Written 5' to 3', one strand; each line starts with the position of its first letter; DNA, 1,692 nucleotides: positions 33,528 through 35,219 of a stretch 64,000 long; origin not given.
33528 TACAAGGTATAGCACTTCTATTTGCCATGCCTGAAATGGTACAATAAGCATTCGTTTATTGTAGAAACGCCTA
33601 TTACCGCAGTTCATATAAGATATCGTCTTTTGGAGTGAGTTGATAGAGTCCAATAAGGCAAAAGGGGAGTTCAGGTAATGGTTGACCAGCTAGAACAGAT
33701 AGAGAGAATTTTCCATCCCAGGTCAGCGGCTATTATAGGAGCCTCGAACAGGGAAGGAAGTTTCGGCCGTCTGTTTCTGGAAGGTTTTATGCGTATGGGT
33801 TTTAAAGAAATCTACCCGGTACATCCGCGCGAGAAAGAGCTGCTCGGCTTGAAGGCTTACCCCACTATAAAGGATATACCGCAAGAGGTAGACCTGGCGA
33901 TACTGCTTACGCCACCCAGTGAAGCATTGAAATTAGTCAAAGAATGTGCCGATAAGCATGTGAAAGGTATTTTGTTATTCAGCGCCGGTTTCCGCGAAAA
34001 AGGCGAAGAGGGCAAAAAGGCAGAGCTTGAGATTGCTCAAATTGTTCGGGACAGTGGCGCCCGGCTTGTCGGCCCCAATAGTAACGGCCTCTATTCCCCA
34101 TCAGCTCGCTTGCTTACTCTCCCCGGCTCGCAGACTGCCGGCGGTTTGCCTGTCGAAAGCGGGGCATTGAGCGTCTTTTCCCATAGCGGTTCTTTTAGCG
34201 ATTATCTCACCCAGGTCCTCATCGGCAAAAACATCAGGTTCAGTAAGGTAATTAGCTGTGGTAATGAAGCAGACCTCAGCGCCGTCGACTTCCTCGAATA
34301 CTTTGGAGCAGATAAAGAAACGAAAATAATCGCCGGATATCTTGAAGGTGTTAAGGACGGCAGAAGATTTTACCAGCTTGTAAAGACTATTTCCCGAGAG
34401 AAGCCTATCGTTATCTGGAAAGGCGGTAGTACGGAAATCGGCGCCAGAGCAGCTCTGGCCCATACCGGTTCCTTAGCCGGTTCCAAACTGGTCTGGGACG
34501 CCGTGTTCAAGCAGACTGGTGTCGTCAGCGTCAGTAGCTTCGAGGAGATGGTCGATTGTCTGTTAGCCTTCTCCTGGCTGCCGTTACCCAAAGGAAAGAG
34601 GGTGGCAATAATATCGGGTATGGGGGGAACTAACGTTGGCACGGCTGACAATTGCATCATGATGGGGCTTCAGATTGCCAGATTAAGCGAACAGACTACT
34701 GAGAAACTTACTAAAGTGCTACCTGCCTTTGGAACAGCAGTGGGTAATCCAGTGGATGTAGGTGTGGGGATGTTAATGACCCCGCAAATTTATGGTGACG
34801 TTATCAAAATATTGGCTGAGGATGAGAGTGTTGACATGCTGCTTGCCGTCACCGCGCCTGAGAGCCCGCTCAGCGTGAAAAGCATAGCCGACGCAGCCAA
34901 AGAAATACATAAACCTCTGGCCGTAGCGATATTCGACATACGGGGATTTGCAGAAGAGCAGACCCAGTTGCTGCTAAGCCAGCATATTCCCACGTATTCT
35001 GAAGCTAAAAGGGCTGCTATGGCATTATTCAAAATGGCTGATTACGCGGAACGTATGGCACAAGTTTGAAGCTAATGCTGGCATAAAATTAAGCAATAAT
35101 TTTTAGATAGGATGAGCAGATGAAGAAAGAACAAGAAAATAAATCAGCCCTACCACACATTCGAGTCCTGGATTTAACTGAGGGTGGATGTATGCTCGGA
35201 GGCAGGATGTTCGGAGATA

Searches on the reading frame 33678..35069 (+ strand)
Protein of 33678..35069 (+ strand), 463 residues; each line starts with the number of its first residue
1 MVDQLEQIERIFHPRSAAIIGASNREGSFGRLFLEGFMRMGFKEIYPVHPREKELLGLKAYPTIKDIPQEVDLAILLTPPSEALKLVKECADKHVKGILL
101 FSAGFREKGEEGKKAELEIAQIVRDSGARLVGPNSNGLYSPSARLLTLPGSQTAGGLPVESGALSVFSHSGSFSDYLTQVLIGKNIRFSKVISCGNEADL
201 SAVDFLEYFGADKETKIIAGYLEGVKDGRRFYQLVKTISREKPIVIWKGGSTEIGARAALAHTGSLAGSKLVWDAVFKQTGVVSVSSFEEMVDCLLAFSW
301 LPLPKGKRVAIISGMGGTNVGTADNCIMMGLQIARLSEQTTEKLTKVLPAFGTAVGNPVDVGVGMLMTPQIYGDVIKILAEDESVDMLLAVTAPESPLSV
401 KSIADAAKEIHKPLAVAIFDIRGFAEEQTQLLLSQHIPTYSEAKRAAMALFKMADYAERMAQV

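Call 89: search_protein_families(library=ncbifam, proteins=[window:33678-35069:+], max_evalue=1e-10)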
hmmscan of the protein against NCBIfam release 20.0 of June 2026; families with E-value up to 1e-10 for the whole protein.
window:33678-35069:+ (463 aa): 4 families
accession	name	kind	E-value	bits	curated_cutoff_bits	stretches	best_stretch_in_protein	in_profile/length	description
TIGR02717.1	AcCoA-syn-alpha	equivalog_domain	3.5e-120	401.7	567.15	1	9-456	2-446/447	acetate--CoA ligase alpha subunit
NF045494.1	AcCoALig_Archglob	equivalog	1.3e-108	364.1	1200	1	5-459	215-665/665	acetate--CoA ligase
NF045493.1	HydDutCoALig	equivalog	1.9e-81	274.7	1300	1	11-458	6-451/698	4-hydroxybutyrate--CoA ligase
NF045492.1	HydPropCoALig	equivalog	5e-79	266.4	1300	1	6-456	246-696/700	3-hydroxypropionate--CoA ligase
